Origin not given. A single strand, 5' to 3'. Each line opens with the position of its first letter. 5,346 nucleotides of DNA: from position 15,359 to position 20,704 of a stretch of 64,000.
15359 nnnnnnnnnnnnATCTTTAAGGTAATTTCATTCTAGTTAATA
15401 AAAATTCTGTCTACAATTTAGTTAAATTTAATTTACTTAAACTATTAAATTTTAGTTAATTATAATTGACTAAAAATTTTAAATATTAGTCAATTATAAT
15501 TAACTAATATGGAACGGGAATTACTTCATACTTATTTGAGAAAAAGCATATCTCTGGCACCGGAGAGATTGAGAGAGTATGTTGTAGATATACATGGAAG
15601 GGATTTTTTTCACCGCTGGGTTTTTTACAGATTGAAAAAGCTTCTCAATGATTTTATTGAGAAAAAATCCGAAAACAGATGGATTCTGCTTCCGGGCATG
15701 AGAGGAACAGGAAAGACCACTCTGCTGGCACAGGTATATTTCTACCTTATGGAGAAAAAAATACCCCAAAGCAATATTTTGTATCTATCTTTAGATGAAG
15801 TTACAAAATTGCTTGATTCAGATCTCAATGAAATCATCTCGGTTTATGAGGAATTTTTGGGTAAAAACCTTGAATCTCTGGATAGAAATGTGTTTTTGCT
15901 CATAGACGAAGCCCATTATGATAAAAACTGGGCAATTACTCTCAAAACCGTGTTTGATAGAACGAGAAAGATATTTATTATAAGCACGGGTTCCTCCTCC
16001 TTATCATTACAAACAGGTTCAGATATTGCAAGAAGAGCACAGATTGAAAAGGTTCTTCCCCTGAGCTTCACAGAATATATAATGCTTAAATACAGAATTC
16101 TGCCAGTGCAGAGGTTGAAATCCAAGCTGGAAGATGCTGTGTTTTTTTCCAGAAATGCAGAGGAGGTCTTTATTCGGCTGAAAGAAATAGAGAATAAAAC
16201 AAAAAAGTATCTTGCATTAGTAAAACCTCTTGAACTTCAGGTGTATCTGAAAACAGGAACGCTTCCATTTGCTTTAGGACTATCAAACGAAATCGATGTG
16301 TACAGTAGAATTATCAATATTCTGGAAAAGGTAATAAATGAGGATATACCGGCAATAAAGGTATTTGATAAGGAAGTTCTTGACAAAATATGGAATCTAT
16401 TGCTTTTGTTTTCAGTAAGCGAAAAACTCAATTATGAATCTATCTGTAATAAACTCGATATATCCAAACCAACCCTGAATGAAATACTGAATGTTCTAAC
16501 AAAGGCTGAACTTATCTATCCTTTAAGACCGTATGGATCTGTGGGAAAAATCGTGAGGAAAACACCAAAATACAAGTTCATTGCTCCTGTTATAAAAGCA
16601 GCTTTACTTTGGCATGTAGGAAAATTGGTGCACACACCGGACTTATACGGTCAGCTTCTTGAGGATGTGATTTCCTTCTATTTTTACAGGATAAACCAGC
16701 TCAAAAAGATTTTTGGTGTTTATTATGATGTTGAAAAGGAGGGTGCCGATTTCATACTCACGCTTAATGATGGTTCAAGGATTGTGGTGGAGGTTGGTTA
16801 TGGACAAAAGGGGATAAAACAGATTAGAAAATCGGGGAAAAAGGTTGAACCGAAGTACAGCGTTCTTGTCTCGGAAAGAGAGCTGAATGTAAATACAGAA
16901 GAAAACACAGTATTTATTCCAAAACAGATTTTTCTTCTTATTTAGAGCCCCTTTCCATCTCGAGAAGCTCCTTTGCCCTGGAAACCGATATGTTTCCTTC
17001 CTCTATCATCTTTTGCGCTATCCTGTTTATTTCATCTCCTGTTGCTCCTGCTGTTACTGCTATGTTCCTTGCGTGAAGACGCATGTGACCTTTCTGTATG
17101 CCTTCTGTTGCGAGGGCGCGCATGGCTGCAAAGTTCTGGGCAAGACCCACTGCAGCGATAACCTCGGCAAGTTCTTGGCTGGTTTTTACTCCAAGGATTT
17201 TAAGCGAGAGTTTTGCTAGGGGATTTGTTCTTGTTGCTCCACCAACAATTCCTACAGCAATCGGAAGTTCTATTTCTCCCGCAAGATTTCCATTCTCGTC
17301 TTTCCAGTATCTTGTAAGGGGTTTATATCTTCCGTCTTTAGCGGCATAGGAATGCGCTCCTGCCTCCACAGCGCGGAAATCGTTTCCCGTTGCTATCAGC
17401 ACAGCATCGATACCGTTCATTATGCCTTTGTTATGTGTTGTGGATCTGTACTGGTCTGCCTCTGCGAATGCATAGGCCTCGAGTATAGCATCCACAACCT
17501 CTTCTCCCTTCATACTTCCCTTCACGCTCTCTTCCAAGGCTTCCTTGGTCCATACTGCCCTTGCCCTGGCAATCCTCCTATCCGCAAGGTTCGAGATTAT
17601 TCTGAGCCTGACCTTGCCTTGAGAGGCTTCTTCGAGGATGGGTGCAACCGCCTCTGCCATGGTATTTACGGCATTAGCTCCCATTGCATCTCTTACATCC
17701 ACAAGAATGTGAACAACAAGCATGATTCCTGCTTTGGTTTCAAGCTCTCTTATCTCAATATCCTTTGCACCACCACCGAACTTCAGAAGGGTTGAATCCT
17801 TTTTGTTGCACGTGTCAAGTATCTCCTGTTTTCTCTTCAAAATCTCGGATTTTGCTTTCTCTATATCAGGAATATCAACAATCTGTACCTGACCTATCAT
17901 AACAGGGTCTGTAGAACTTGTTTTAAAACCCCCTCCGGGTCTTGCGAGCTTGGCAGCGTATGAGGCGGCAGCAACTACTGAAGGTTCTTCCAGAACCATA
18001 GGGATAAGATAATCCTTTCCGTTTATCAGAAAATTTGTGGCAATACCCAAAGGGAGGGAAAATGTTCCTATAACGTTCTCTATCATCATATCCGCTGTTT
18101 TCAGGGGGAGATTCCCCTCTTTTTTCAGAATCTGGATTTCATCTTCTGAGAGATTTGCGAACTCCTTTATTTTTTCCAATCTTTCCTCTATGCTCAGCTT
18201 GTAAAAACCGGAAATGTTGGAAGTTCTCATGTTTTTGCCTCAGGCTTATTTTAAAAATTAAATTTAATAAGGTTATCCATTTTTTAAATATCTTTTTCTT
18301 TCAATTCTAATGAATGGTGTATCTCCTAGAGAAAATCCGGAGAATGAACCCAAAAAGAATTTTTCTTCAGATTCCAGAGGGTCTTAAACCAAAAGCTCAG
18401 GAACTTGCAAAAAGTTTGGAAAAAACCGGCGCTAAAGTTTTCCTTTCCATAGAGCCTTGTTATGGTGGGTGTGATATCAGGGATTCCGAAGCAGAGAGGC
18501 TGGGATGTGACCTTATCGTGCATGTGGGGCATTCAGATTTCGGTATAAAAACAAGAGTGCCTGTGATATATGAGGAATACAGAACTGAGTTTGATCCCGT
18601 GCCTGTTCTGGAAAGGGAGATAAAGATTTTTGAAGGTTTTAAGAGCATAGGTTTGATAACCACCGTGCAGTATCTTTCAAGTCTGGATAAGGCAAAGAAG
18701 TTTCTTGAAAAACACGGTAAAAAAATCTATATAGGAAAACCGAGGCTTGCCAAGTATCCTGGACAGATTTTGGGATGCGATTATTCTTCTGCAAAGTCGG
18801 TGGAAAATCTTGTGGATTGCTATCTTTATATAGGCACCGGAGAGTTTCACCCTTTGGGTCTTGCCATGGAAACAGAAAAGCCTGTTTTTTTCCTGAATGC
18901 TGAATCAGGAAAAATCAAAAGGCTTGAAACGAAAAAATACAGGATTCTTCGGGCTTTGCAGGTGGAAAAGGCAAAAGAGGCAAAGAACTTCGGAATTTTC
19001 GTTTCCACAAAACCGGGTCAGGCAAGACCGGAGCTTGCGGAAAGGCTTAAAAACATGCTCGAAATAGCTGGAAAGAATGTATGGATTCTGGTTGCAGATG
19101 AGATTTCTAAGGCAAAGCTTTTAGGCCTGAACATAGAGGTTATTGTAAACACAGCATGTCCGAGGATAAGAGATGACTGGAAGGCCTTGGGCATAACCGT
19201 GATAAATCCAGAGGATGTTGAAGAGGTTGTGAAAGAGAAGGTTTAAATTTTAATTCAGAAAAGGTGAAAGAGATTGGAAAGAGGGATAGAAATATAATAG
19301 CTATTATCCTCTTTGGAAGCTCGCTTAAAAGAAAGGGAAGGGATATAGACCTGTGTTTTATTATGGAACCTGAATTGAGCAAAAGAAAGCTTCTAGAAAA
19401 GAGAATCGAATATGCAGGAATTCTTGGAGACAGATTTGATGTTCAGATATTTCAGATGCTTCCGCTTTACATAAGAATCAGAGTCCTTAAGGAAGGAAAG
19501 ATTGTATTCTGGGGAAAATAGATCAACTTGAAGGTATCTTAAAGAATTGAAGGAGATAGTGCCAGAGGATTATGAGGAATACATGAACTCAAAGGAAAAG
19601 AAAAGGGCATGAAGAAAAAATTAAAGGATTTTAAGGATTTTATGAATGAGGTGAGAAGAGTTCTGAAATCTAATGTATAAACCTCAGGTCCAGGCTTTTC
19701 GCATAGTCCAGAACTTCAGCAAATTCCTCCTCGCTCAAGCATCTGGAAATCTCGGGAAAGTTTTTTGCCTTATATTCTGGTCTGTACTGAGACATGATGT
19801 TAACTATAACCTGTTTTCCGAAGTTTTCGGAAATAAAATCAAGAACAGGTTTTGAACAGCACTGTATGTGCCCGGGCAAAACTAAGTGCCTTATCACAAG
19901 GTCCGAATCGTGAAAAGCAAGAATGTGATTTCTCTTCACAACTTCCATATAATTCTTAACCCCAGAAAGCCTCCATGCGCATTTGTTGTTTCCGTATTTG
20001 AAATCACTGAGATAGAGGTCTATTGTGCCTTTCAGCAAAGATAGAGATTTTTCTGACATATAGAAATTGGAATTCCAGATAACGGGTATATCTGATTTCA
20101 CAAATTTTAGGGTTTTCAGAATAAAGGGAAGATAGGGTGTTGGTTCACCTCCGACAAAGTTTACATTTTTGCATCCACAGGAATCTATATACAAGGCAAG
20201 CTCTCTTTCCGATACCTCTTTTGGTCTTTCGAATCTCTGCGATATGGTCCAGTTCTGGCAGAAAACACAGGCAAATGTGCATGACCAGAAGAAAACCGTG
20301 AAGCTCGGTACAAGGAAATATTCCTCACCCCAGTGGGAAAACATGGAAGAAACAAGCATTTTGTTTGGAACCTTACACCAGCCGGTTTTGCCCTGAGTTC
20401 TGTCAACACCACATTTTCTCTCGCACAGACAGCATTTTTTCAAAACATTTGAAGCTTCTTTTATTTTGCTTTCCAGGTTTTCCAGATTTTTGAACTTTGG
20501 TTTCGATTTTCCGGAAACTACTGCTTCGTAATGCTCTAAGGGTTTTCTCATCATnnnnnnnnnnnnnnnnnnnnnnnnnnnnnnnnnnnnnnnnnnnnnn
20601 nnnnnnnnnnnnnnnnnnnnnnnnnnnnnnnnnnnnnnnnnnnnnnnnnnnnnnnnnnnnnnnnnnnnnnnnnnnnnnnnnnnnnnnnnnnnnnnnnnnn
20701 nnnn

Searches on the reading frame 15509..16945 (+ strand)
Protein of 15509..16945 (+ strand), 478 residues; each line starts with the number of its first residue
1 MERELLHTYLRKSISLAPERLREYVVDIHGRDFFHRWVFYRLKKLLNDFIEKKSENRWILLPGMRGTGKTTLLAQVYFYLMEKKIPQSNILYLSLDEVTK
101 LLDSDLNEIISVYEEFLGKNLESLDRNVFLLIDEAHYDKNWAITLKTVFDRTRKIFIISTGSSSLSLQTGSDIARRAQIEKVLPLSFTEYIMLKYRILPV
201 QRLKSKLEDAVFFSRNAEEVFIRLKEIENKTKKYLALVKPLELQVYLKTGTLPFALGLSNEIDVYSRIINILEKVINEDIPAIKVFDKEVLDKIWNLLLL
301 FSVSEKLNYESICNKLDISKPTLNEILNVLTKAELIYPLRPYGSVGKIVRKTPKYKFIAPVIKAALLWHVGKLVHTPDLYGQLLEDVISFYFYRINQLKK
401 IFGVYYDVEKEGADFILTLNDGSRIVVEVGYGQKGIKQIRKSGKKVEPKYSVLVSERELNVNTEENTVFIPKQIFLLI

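Call 8: search_protein_families(library=pfam, max_evalue=0.001, proteins=[window:15509-16945:+])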
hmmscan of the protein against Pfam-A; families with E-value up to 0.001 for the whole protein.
window:15509-16945:+ (478 aa): 4 families
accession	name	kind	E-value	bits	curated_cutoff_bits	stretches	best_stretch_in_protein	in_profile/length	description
PF13173.12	AAA_14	-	9.7e-24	84.3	27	1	56-190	2-128/129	AAA domain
PF13635.12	DUF4143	-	4.5e-14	52.9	28.1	1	279-431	3-159/160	Domain of unknown function (DUF4143)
PF20720.3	nSTAND3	-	2.3e-07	31.1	27.2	1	46-121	7-79/155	Novel STAND NTPase 3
PF25199.1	nSTAND_NTPase5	-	1.3e-05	25.5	34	1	43-159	26-130/145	Novel STAND NTPase 5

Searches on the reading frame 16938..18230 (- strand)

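Call 8: search_protein_families(library=pfam, max_evalue=0.001, proteins=[window:16938-18230:-])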
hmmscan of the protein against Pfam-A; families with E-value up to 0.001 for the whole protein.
window:16938-18230:- (430 aa): 1 family
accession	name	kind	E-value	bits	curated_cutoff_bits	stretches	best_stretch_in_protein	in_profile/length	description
PF00368.23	HMG-CoA_red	-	1.5e-118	396.5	27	1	14-387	2-368/368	Hydroxymethylglutaryl-coenzyme A reductase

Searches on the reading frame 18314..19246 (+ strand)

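Call 8: search_protein_families(library=pfam, max_evalue=0.001, proteins=[window:18314-19246:+])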
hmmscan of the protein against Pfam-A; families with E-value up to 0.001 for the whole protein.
window:18314-19246:+ (310 aa): 1 family
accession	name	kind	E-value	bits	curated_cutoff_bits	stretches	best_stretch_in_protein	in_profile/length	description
PF01866.22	Diphthamide_syn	-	1.1e-75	255.3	33.2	1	21-306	2-292/302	Putative diphthamide synthesis protein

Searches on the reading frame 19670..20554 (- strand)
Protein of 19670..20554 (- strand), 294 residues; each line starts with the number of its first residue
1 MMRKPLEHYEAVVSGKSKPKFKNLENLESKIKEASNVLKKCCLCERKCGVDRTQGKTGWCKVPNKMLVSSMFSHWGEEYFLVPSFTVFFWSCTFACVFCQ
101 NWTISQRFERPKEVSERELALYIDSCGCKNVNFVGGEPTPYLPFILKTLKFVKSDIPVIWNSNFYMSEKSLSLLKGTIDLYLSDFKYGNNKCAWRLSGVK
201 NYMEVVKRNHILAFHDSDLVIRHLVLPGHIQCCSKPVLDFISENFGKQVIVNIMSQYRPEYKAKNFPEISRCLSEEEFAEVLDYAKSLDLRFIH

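Call 29: search_protein_families(library=pfam, max_evalue=0.001, proteins=[window:19670-20554:-])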
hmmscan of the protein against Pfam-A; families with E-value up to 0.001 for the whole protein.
window:19670-20554:- (294 aa): 2 families
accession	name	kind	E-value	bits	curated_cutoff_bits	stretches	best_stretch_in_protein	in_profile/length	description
PF04055.27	Radical_SAM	-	1.1e-13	52.2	29.5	1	92-229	7-154/166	Radical SAM superfamily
PF13353.11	Fer4_12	-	3.3e-05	24.6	22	1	86-170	9-97/137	4Fe-4S single cluster domain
